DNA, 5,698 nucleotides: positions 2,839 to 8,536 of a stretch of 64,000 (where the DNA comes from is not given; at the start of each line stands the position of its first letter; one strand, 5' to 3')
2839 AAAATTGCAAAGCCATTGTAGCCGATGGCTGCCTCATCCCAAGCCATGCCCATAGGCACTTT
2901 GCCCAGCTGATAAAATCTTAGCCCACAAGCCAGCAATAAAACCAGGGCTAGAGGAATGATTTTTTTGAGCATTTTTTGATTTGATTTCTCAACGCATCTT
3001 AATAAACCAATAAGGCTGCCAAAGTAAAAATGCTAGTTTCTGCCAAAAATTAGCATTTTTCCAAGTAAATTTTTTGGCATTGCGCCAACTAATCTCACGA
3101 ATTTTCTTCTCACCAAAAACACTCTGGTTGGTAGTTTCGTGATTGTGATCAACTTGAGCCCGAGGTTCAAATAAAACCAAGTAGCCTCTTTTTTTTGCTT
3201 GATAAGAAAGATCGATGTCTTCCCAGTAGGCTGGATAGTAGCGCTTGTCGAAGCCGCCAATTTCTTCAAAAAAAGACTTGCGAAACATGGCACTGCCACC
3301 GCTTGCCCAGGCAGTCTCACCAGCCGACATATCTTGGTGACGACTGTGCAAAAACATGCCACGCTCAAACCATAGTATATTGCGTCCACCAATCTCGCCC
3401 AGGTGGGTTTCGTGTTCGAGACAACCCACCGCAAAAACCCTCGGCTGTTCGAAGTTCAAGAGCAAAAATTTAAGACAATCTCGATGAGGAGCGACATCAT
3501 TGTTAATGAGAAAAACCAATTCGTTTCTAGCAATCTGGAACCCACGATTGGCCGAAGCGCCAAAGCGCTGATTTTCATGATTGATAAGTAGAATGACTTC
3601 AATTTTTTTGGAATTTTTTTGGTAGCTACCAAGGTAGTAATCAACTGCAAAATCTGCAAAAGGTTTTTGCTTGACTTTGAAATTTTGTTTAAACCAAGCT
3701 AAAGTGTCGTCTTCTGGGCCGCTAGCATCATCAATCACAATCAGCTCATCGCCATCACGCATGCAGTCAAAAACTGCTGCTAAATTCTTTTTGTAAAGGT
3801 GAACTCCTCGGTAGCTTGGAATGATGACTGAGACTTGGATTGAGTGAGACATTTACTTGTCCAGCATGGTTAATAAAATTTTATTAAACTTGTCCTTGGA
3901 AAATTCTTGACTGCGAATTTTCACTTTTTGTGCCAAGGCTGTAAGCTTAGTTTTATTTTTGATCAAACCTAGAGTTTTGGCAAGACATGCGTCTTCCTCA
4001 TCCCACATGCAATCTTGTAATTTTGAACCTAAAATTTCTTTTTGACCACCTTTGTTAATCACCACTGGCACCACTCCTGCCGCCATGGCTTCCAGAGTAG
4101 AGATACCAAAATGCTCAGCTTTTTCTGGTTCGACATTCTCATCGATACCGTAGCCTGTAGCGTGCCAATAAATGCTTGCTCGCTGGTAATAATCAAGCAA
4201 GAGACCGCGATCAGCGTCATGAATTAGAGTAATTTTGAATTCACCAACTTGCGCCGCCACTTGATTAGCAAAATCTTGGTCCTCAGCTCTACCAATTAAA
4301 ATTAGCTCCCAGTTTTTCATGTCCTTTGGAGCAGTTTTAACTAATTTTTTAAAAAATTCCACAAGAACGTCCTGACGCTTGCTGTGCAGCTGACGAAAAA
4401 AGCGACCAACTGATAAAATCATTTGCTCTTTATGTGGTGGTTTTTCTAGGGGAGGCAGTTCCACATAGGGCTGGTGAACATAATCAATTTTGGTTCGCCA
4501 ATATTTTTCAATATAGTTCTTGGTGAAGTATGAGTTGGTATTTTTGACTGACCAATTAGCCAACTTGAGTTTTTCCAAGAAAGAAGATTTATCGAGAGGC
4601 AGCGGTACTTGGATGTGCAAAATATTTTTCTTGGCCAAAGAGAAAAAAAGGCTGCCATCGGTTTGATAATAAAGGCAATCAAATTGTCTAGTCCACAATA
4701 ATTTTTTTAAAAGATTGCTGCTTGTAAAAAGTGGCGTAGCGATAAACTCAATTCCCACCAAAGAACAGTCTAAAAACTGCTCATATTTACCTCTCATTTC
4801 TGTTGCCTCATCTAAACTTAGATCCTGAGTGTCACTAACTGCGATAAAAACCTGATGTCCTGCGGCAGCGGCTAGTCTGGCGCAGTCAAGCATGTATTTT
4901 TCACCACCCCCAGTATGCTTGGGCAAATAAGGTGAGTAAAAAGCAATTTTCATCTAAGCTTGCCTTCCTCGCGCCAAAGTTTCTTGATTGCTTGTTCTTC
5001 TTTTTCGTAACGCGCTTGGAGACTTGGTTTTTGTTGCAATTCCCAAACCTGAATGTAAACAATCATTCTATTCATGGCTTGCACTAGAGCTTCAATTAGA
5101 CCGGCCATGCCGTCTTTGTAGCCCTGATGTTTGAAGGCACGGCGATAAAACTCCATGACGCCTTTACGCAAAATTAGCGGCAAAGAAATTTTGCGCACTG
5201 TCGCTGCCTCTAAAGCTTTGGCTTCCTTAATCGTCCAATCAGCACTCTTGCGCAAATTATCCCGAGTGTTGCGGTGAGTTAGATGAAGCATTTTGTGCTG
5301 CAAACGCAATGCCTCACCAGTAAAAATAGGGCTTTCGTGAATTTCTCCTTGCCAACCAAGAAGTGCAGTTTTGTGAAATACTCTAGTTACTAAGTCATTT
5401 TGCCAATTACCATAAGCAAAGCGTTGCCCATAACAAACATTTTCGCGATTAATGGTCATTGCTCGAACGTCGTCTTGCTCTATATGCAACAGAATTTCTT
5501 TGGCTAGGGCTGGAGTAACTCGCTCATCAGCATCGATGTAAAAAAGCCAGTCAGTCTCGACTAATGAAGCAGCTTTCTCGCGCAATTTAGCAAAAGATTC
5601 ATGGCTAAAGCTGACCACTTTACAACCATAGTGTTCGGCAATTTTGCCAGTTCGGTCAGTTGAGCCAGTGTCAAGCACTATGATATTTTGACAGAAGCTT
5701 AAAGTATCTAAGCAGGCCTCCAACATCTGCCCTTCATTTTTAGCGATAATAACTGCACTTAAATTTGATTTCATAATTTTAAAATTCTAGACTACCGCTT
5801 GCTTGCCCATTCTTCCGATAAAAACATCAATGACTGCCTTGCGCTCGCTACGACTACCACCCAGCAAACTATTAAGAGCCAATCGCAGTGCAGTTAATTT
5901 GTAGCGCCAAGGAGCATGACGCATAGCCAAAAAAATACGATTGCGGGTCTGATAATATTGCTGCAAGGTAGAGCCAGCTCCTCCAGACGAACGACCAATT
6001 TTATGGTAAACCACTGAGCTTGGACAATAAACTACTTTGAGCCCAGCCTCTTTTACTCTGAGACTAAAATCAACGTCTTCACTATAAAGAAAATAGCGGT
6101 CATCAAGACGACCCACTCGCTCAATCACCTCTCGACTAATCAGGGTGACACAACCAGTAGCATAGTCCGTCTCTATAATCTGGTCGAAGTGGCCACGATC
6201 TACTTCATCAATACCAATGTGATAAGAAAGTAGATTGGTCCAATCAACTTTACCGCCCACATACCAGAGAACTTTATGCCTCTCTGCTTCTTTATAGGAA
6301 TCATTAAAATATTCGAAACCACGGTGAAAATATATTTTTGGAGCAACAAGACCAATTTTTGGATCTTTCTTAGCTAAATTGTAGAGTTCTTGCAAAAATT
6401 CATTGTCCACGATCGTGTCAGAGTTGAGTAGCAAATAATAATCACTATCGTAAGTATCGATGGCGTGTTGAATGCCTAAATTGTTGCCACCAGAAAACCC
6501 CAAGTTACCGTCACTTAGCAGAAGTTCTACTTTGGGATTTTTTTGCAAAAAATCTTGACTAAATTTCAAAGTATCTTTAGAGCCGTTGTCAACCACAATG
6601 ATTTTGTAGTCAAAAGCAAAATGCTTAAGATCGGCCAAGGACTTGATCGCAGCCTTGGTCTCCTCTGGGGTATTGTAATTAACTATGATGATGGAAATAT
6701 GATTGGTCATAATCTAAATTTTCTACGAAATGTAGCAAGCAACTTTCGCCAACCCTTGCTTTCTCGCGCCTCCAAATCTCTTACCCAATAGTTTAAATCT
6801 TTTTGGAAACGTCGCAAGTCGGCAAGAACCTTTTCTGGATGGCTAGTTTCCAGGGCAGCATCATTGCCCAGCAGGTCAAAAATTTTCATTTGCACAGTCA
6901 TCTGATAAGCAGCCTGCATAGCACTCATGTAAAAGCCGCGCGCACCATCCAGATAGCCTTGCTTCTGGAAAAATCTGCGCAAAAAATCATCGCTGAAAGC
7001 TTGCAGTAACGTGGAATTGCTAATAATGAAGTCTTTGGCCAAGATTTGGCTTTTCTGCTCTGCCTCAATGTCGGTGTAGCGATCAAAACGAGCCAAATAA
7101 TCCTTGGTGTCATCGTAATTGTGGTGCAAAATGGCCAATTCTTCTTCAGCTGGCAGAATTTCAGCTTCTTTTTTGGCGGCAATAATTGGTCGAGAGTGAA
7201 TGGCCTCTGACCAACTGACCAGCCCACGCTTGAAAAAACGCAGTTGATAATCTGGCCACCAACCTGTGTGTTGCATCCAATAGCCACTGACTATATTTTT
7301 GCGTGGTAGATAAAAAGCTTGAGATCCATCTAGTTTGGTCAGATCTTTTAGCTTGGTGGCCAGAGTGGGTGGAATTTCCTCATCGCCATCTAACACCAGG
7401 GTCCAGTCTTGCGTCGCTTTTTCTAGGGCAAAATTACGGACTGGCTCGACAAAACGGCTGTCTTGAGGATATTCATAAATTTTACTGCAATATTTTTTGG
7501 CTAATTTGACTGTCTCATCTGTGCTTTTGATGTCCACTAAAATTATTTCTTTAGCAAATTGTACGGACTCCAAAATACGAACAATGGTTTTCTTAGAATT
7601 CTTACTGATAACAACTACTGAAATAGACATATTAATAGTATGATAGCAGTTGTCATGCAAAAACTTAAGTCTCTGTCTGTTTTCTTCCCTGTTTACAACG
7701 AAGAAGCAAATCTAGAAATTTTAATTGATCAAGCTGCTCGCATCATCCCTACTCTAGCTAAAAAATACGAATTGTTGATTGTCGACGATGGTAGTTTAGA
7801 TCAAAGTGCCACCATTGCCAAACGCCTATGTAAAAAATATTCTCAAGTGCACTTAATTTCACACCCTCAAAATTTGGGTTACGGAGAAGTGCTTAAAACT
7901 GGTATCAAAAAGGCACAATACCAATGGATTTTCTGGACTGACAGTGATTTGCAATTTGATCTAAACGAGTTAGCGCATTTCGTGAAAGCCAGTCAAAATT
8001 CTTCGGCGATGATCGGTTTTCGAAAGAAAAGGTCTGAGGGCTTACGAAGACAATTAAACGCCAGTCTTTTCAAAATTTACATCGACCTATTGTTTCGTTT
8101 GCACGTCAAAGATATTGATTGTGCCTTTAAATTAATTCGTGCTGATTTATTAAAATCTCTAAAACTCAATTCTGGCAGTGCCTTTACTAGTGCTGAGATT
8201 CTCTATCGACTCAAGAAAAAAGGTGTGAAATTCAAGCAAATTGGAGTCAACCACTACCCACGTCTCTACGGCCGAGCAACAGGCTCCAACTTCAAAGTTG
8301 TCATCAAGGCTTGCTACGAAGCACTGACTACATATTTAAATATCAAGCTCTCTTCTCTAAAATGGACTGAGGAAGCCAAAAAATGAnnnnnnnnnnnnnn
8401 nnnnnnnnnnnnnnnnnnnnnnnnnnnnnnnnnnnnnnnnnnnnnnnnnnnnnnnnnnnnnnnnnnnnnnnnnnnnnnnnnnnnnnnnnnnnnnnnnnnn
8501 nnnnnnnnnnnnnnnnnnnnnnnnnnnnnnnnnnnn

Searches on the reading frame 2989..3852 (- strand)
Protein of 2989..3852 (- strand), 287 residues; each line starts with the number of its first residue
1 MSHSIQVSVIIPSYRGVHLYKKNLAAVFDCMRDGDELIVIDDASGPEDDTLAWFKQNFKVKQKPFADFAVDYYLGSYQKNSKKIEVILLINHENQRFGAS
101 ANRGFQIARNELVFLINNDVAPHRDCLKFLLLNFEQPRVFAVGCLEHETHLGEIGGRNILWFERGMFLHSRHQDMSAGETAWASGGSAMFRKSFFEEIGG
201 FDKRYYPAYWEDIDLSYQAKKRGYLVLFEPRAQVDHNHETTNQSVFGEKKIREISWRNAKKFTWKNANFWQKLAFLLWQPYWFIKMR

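Call 11: search_protein_families(library=pfam, proteins=[window:2989-3852:-], max_evalue=0.001)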
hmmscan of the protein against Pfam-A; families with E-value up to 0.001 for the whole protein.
window:2989-3852:- (287 aa): 3 families
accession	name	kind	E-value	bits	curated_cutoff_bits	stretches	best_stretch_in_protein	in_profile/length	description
PF00535.33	Glycos_transf_2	-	1.1e-15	58.4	23.3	1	8-199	1-168/168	Glycosyl transferase family 2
PF13641.12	Glyco_tranf_2_3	-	9e-11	42.7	27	1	85-246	59-221/230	Glycosyltransferase like family 2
PF13632.12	Glyco_trans_2_3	-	4.4e-09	36.9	27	1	113-283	2-166/198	Glycosyl transferase family group 2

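Call 49: search_protein_families(library=ncbifam, proteins=[window:2989-3852:-], max_evalue=0.00001)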
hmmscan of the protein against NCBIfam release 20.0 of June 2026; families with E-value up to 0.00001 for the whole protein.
window:2989-3852:- (287 aa): 5 families
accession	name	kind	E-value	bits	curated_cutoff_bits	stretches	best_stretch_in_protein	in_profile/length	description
TIGR03965.1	mycofact_glyco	equivalog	2.2e-19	69.7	280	1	87-246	131-290/467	mycofactocin biosynthesis glycosyltransferase MftF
NF041875.1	EPS_EpsD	equivalog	1.6e-14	54.1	370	1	78-242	49-212/325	exopolysaccharide biosynthesis glycosyltransferase EpsD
TIGR03937.1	PgaC_IcaA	equivalog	3.2e-12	46.1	422.3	1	76-233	94-247/407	poly-beta-1,6-N-acetyl-D-glucosamine synthase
TIGR04283.1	glyco_like_mftF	equivalog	1e-07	31.8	182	0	98-231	61-181/221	TIGR04283 family arsenosugar biosynthesis glycosyltransferase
NF038299.1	EPS_HpsN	equivalog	4.6e-07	29.1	425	0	6-242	2-226/317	hormogonium polysaccharide biosynthesis glycosyltransferase HpsN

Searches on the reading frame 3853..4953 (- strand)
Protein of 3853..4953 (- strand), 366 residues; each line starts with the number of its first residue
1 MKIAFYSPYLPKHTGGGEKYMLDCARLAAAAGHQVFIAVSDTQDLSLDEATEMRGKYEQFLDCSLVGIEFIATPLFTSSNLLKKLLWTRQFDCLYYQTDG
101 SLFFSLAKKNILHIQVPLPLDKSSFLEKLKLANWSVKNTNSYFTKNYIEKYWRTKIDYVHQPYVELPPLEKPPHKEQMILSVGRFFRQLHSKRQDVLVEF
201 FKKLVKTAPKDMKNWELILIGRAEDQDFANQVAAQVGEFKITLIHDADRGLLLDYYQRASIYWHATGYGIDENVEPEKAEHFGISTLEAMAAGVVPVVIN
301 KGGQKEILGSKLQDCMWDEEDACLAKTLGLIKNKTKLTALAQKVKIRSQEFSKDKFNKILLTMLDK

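Call 11: search_protein_families(library=pfam, proteins=[window:3853-4953:-], max_evalue=0.001)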
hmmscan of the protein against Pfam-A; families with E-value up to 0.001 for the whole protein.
window:3853-4953:- (366 aa): 4 families
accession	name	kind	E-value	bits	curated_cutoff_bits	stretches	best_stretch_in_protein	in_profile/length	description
PF00534.26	Glycos_transf_1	-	8.9e-18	64.8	26.4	1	171-312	10-135/172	Glycosyl transferases group 1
PF13692.12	Glyco_trans_1_4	-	5.9e-12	46.5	27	1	177-322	2-131/142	Glycosyl transferases group 1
PF20706.3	GT4-conflict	-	2.2e-06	27.3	26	1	161-313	178-325/385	Family 4 Glycosyltransferase in conflict systems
PF13439.12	Glyco_transf_4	-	0.00024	21.6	28.5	0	15-109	2-91/170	Glycosyltransferase Family 4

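Call 64: search_protein_families(library=ncbifam, proteins=[window:3853-4953:-], max_evalue=0.00001)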
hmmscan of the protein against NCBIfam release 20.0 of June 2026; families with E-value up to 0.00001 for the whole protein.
window:3853-4953:- (366 aa): 1 family
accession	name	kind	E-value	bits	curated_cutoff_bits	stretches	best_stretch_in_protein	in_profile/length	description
TIGR03999.1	thiol_BshA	equivalog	3.4e-07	29.5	273.7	1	271-355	274-361/375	N-acetyl-alpha-D-glucosaminyl L-malate synthase BshA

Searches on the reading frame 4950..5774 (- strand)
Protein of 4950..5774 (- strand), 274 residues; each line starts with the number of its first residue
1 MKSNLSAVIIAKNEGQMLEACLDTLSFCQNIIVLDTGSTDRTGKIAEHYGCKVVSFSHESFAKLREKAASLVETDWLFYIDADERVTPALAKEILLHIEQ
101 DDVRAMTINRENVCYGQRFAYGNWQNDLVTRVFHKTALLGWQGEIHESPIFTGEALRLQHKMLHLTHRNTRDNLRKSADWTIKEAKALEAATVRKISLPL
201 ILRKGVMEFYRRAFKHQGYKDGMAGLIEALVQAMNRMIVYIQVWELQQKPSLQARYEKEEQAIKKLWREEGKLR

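Call 11: search_protein_families(library=pfam, proteins=[window:4950-5774:-], max_evalue=0.001)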
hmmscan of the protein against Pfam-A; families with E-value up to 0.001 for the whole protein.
window:4950-5774:- (274 aa): 2 families
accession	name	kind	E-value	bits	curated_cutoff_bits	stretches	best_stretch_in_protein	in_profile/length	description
PF00535.33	Glycos_transf_2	-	3.3e-15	56.9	23.3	1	6-136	1-140/168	Glycosyl transferase family 2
PF13704.12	Glyco_tranf_2_4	-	0.00017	22.4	27.5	1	12-84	1-82/98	Glycosyl transferase family 2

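Call 49: search_protein_families(library=ncbifam, proteins=[window:4950-5774:-], max_evalue=0.00001)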
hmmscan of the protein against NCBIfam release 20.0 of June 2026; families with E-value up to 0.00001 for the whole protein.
window:4950-5774:- (274 aa): 4 families
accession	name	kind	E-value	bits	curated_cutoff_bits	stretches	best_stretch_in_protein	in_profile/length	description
TIGR04283.1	glyco_like_mftF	equivalog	1.5e-09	37.8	182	1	5-105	1-104/221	TIGR04283 family arsenosugar biosynthesis glycosyltransferase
TIGR04195.1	S_glycosyl_SunS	equivalog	9.1e-09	34.6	350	1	6-87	60-145/421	SunS family peptide S-glycosyltransferase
NF007482.0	PRK10073.1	equivalog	9.3e-08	31.4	423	1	3-115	6-127/334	glycosyltransferase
TIGR04182.1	glyco_TIGR04182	equivalog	2.2e-07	30.6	325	1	12-106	9-105/293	S-layer glycoprotein N-glycosyltransferase AglJ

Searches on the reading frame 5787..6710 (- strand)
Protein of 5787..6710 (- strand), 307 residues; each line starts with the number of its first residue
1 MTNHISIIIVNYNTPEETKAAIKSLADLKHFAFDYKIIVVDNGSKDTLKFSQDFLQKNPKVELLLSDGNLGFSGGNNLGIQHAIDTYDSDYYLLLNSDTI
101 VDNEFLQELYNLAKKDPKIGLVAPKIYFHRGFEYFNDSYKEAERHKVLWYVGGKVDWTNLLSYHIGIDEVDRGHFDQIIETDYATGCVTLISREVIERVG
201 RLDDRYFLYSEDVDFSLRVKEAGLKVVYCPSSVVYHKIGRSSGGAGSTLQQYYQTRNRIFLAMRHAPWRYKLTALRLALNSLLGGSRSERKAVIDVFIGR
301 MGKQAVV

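Call 11: search_protein_families(library=pfam, proteins=[window:5787-6710:-], max_evalue=0.001)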
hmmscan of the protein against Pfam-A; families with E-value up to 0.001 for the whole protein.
window:5787-6710:- (307 aa): 4 families
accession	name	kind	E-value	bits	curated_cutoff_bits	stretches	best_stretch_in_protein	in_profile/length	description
PF00535.33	Glycos_transf_2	-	3.5e-19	69.8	23.3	1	6-142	1-131/168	Glycosyl transferase family 2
PF13641.12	Glyco_tranf_2_3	-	3.8e-18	66.8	27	1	5-258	3-226/230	Glycosyltransferase like family 2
PF13632.12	Glyco_trans_2_3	-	5.8e-12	46.3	27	1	93-262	3-142/198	Glycosyl transferase family group 2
PF13506.12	Glyco_transf_21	-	0.00033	20.6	21.7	0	182-240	100-158/174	Glycosyl transferase family 21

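Call 49: search_protein_families(library=ncbifam, proteins=[window:5787-6710:-], max_evalue=0.00001)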
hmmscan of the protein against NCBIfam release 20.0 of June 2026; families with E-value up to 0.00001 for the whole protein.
window:5787-6710:- (307 aa): 9 families
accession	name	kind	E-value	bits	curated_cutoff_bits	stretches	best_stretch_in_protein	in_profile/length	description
TIGR01556.1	rhamnosyltran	subfamily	2.2e-24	86.1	200.55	2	178-276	142-251/281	rhamnosyltransferase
TIGR03965.1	mycofact_glyco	equivalog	9.2e-16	57.7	280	2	182-237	227-281/467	mycofactocin biosynthesis glycosyltransferase MftF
NF041875.1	EPS_EpsD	equivalog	6.8e-13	48.7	370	0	5-111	1-102/325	exopolysaccharide biosynthesis glycosyltransferase EpsD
TIGR03937.1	PgaC_IcaA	equivalog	9.5e-13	47.9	422.3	1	3-123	45-160/407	poly-beta-1,6-N-acetyl-D-glucosamine synthase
NF038299.1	EPS_HpsN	equivalog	1.1e-10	41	425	1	4-262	2-250/317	hormogonium polysaccharide biosynthesis glycosyltransferase HpsN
NF050113.1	gal_furan_GlfT1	equivalog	6.1e-10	38.9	330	1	7-116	3-108/290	galactofuranosyltransferase GlfT1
NF038302.1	EPS_HpsE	equivalog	4.4e-09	35.7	300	1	5-127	3-125/307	hormogonium polysaccharide biosynthesis glycosyltransferase HpsE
NF007482.0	PRK10073.1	equivalog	1.5e-08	34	423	1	2-116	5-113/334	glycosyltransferase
TIGR04283.1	glyco_like_mftF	equivalog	9.6e-06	25.3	182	0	5-119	1-104/221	TIGR04283 family arsenosugar biosynthesis glycosyltransferase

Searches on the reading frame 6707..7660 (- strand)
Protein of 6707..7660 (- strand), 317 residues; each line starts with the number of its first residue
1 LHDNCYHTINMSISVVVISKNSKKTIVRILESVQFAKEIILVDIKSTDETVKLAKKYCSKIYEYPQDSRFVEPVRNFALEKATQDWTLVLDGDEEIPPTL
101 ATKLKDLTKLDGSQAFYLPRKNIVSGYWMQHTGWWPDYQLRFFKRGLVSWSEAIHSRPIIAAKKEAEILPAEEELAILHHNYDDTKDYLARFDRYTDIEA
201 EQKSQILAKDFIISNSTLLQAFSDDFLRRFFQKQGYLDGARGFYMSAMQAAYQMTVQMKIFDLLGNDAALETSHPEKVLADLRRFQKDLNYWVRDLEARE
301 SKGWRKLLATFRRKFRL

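Call 11: search_protein_families(library=pfam, proteins=[window:6707-7660:-], max_evalue=0.001)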
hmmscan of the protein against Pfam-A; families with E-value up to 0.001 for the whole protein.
window:6707-7660:- (317 aa): 1 family
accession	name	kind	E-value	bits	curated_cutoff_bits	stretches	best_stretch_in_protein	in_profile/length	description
PF00535.33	Glycos_transf_2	-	6.8e-15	55.8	23.3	1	14-123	1-118/168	Glycosyl transferase family 2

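Call 49: search_protein_families(library=ncbifam, proteins=[window:6707-7660:-], max_evalue=0.00001)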
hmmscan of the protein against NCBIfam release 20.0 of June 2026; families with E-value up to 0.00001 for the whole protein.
window:6707-7660:- (317 aa): 3 families
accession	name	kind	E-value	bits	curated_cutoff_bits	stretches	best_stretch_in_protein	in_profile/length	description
TIGR04195.1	S_glycosyl_SunS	equivalog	7.2e-08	31.7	350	1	12-188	58-230/421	SunS family peptide S-glycosyltransferase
TIGR04283.1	glyco_like_mftF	equivalog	7.6e-08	32.2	182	1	13-121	1-110/221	TIGR04283 family arsenosugar biosynthesis glycosyltransferase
NF007482.0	PRK10073.1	equivalog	2e-06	27.1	423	1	11-109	6-111/334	glycosyltransferase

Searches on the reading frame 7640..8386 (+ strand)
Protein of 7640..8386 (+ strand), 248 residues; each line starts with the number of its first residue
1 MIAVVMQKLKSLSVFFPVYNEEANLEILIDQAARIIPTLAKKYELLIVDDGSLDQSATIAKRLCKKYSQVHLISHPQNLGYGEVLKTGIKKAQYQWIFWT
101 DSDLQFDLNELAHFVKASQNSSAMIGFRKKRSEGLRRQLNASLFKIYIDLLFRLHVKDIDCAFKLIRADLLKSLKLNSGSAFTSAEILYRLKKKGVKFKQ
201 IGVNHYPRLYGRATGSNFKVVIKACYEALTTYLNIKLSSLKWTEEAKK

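Call 11: search_protein_families(library=pfam, proteins=[window:7640-8386:+], max_evalue=0.001)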
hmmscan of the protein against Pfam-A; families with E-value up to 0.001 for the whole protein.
window:7640-8386:+ (248 aa): 2 families
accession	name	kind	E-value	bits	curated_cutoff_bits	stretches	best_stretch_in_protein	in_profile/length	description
PF00535.33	Glycos_transf_2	-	1.4e-27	97.1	23.3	1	13-173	1-166/168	Glycosyl transferase family 2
PF10111.15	Glyco_tranf_2_2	-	7e-05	22.9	27.3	1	13-118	1-106/276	Glycosyltransferase like family 2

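Call 49: search_protein_families(library=ncbifam, proteins=[window:7640-8386:+], max_evalue=0.00001)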
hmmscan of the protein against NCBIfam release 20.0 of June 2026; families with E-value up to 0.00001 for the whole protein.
window:7640-8386:+ (248 aa): 13 families
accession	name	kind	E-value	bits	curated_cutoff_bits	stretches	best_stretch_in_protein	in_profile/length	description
NF007986.1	PRK10714.1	equivalog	3.8e-20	72.1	529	1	6-232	2-226/316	undecaprenyl-phosphate 4-deoxy-4-formamido-L-arabinose transferase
TIGR03937.1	PgaC_IcaA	equivalog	3.9e-15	55.7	422.3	1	6-122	41-154/407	poly-beta-1,6-N-acetyl-D-glucosamine synthase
NF047588.1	GlcsyltransPgfSStrep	equivalog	5.7e-14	52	500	1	12-170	3-163/308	glycosyltransferase PgfS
NF007482.0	PRK10073.1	equivalog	7.1e-13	48.2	423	1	6-106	2-98/334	glycosyltransferase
TIGR04283.1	glyco_like_mftF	equivalog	5.8e-11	42.4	182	1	12-129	1-109/221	TIGR04283 family arsenosugar biosynthesis glycosyltransferase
NF058614.1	PPMAGASynPpgS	equivalog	1.8e-08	34.1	370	1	15-119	5-102/226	polyprenyl-phospho-N-acetylgalactosaminyl synthase PpgS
NF041875.1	EPS_EpsD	equivalog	2.4e-08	33.8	370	1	12-124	1-110/325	exopolysaccharide biosynthesis glycosyltransferase EpsD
NF047683.1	TeichurnBiosyTuaG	equivalog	3.5e-08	33.4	400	1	7-124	3-117/252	teichuronic acid biosynthesis protein TuaG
NF010496.0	PRK13915.1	equivalog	7e-08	31.9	262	1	8-105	29-128/307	glucosyl-3-phosphoglycerate synthase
TIGR03965.1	mycofact_glyco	equivalog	8.1e-08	31.6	280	1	7-105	71-166/467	mycofactocin biosynthesis glycosyltransferase MftF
NF041391.1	DPhHxTase_Halo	equivalog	2.2e-07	30.1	375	1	18-208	3-186/213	dolichyl-phosphate hexose transferase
NF053739.1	GlytfEpsEBac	equivalog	1.6e-06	27.3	450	1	12-136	3-132/265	glycosyltransferase EpsE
NF038302.1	EPS_HpsE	equivalog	4.6e-06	25.8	300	1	12-115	3-108/307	hormogonium polysaccharide biosynthesis glycosyltransferase HpsE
